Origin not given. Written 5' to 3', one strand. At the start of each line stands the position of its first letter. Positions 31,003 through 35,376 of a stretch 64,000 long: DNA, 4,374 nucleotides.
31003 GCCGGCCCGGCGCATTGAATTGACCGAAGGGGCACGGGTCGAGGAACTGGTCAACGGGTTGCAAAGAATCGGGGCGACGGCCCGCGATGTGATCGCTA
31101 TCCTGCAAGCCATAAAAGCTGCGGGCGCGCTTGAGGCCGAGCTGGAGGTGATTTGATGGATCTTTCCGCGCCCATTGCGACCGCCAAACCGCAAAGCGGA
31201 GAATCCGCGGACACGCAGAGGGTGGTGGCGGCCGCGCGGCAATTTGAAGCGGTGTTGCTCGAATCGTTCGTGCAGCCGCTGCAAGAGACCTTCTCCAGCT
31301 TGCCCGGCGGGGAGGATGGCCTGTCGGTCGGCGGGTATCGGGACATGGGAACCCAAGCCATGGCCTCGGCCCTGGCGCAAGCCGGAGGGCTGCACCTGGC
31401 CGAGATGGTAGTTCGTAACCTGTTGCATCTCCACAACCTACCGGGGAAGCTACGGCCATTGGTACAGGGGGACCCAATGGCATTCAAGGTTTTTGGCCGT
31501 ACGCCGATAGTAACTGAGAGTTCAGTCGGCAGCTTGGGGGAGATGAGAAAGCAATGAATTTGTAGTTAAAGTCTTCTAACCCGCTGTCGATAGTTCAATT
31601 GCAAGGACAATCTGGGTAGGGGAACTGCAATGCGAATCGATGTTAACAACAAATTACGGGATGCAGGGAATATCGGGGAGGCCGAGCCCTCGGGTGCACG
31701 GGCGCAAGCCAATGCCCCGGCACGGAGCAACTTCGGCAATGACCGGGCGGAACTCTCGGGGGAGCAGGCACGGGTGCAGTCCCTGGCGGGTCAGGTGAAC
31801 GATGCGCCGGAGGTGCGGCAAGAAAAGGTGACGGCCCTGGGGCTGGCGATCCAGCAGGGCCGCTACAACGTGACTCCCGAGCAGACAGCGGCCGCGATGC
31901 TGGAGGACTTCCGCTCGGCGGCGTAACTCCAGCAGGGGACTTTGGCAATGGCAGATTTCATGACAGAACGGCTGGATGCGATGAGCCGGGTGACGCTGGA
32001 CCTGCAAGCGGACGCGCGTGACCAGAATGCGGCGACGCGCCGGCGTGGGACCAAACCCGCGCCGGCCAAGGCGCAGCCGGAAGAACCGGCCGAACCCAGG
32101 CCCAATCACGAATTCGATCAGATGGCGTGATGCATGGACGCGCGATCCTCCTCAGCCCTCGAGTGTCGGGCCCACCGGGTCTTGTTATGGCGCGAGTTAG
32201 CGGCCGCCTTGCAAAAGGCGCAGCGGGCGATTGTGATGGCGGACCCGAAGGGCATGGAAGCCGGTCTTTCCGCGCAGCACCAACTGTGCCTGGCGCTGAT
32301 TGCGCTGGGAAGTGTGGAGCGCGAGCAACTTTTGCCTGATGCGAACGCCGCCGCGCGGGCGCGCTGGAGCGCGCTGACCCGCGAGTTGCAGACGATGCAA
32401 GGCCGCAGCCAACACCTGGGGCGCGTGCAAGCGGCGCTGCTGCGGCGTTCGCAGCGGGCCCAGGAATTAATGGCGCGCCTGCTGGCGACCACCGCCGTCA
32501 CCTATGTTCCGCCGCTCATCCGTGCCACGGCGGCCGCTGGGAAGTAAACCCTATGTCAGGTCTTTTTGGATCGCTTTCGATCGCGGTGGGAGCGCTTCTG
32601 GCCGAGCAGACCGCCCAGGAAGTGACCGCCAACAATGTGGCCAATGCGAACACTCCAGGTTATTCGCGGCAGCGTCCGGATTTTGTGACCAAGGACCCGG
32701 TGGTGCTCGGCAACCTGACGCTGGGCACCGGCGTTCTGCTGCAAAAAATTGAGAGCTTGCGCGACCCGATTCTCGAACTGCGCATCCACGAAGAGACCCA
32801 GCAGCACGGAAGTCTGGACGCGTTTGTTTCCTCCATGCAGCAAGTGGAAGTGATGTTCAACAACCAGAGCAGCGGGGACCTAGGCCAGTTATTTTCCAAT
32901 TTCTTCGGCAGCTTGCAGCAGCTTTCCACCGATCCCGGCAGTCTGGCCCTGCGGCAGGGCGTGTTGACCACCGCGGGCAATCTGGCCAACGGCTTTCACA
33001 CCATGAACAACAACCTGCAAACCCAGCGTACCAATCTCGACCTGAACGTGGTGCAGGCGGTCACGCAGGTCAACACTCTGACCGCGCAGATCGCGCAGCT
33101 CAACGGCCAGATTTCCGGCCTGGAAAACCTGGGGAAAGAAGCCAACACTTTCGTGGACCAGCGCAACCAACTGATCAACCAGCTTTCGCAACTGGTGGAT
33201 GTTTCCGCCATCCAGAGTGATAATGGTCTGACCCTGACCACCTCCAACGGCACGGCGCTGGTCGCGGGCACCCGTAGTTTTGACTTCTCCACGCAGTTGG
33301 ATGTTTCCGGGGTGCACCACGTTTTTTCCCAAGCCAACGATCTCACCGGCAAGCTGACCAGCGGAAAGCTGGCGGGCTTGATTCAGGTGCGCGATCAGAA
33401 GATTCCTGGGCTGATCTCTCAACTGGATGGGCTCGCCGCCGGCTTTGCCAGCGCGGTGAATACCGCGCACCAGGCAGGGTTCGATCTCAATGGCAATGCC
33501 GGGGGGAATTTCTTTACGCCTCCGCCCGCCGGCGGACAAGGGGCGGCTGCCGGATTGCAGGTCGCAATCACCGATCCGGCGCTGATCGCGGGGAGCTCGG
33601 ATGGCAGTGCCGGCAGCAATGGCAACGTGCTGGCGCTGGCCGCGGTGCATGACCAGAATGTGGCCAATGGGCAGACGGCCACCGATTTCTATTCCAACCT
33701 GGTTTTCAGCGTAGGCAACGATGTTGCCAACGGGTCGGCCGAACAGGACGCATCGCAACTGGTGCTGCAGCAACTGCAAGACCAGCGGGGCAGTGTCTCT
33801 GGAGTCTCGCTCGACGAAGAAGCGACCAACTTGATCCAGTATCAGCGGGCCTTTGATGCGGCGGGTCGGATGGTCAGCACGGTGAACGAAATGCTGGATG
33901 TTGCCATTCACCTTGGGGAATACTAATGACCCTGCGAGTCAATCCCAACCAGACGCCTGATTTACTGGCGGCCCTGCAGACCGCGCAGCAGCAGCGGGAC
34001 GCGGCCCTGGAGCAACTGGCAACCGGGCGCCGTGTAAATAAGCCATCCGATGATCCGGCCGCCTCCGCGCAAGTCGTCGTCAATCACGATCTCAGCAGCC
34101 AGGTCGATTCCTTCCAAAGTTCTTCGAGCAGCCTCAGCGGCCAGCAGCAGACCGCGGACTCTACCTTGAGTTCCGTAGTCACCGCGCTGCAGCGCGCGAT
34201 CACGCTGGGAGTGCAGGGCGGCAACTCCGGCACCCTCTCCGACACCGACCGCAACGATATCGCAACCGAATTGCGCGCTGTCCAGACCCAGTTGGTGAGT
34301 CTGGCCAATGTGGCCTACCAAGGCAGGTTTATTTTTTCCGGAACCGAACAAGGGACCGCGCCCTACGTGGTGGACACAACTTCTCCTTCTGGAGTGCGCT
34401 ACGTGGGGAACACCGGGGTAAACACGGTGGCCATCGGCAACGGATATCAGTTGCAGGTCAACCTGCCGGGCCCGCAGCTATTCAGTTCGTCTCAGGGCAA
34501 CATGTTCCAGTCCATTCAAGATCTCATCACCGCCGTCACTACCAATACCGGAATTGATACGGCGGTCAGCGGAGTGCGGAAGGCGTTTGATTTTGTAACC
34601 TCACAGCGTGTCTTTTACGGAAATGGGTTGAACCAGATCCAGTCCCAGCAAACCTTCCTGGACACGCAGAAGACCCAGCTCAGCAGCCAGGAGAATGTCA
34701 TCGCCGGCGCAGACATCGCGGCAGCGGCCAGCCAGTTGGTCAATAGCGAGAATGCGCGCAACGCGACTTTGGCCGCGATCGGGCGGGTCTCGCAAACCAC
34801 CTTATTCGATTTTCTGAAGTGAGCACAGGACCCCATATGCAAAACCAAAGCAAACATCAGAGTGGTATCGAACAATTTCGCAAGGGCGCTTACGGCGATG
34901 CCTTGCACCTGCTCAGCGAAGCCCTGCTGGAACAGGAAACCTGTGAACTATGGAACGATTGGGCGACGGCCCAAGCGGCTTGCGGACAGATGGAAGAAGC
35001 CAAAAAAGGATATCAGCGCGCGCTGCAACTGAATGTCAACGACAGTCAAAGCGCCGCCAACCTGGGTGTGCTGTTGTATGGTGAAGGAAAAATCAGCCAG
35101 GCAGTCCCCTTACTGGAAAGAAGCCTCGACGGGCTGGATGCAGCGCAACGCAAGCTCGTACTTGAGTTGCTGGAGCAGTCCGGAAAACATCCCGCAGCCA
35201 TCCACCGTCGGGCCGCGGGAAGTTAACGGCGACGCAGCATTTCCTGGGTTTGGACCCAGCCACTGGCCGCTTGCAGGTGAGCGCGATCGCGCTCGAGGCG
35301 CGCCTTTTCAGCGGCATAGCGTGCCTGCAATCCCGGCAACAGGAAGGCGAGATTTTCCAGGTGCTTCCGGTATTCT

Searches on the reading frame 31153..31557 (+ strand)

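Call 38: search_protein_families(library=pfam, proteins=[window:31153-31557:+], max_evalue=0.001)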
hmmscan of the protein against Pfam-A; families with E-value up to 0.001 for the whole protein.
window:31153-31557:+ (134 aa): 1 family
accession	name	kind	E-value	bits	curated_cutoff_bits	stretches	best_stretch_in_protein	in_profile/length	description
PF10135.14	Rod-binding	-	4.2e-06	27.6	25.1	1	60-88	21-50/51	Rod binding protein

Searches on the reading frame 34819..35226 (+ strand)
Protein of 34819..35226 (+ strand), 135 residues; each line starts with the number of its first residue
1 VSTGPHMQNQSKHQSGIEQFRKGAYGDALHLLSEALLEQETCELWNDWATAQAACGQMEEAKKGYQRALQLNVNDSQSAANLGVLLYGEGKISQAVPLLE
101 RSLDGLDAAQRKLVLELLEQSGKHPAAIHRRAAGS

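Call 39: search_protein_families(library=pfam, proteins=[window:34819-35226:+], max_evalue=0.001)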
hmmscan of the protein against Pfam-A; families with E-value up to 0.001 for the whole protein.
window:34819-35226:+ (135 aa): 6 families
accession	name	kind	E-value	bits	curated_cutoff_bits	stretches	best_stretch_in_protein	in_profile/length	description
PF00515.34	TPR_1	-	9.7e-09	35.1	27.8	0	43-74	2-33/34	Tetratricopeptide repeat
PF07719.23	TPR_2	-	3.4e-08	33.4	27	0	43-72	2-31/34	Tetratricopeptide repeat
PF13424.12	TPR_12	-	2.9e-07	31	30.1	1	41-106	2-75/77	Tetratricopeptide repeat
PF13428.12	TPR_14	-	4.6e-05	24.2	23.5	0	43-81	2-40/44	Tetratricopeptide repeat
PF14559.12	TPR_19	-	0.00023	21.9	25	0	21-78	3-61/68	Tetratricopeptide repeat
PF13414.12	TPR_11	-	0.0005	20.1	26.8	0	54-88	6-40/42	TPR repeat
